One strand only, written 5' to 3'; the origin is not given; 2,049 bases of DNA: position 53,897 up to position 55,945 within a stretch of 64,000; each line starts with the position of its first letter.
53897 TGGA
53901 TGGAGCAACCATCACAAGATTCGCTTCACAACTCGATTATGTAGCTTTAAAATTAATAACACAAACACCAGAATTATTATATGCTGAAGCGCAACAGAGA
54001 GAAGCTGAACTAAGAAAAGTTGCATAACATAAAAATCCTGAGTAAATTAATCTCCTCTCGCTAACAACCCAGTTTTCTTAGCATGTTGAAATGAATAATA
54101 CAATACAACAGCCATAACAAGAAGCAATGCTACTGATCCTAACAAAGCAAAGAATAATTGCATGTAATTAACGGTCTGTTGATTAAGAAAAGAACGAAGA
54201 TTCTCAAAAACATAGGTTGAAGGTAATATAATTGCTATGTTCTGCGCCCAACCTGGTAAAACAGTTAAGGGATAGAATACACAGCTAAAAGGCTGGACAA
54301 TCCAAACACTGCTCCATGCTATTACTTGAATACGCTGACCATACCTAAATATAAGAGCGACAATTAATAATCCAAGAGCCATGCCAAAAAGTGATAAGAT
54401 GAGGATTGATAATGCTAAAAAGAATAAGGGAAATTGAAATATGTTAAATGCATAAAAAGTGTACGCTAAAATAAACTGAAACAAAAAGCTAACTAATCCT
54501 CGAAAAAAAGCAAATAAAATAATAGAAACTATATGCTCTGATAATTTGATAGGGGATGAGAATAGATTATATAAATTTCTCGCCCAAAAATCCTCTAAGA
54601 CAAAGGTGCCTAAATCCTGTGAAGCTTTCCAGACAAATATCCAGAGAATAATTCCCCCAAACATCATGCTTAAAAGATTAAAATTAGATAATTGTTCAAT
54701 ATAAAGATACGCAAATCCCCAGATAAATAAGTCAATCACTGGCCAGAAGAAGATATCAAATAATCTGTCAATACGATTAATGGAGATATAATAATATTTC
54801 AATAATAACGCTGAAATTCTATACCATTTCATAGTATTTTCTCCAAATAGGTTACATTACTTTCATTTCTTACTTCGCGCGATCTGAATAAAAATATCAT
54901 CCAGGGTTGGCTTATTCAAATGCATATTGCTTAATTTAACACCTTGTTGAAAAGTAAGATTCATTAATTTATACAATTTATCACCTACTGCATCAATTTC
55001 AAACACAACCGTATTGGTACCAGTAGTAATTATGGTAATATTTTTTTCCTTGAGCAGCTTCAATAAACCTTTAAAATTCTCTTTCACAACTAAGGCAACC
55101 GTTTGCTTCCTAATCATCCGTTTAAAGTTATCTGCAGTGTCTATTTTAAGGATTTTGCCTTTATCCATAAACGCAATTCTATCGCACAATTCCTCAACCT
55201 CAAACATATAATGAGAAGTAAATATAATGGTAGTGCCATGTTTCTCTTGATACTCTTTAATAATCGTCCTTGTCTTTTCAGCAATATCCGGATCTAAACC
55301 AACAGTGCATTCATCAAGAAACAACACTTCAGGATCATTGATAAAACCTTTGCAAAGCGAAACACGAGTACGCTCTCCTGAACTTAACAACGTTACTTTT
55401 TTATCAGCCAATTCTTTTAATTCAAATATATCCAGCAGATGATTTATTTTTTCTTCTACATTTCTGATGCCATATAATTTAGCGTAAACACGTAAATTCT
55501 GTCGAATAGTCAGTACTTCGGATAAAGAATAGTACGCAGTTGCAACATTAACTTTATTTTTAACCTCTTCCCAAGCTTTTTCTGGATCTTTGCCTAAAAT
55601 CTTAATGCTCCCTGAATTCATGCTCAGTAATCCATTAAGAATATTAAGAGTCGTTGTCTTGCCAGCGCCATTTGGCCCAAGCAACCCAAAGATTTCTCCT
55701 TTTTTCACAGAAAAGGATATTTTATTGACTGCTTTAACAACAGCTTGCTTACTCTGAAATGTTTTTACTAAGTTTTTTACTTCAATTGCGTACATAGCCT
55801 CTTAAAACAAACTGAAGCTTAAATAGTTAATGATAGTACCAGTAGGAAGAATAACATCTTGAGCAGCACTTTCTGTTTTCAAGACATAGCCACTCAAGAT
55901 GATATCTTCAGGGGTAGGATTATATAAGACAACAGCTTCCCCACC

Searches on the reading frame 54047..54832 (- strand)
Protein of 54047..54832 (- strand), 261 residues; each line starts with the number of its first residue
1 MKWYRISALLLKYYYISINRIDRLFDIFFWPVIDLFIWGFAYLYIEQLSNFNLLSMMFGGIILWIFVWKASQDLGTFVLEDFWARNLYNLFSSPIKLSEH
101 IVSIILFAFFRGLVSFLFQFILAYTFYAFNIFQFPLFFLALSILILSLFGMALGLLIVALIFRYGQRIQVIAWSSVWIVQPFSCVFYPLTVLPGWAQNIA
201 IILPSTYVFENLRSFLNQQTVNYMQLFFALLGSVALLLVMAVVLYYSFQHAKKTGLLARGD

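Call 59: search_protein_families(library=pfam, proteins=[window:54047-54832:-], max_evalue=0.001)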
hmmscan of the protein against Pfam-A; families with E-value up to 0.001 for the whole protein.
window:54047-54832:- (261 aa): 2 families
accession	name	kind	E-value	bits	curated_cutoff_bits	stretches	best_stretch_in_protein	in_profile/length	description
PF01061.29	ABC2_membrane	-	1.1e-06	28.8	26.9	1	28-214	25-208/211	ABC-2 type transporter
PF12698.13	ABC2_membrane_3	-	1.2e-05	25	31.6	1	52-243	159-340/347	ABC-2 family transporter protein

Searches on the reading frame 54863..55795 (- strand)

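Call 59: search_protein_families(library=pfam, proteins=[window:54863-55795:-], max_evalue=0.001)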
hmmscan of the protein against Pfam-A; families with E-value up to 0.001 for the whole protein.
window:54863-55795:- (310 aa): 3 families
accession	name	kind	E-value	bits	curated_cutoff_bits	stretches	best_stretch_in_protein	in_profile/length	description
PF00005.33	ABC_tran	-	1.7e-29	103.6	25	1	24-164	2-136/137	ABC transporter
PF13304.12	AAA_21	-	5.5e-09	36.9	27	0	154-195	255-298/304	AAA domain, putative AbiEii toxin, Type IV TA system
PF13732.12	DrrA1-3_C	-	4.7e-08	34.1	27.4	1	224-305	6-80/81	ATP-binding protein DrrA1-3-like, C-terminal domain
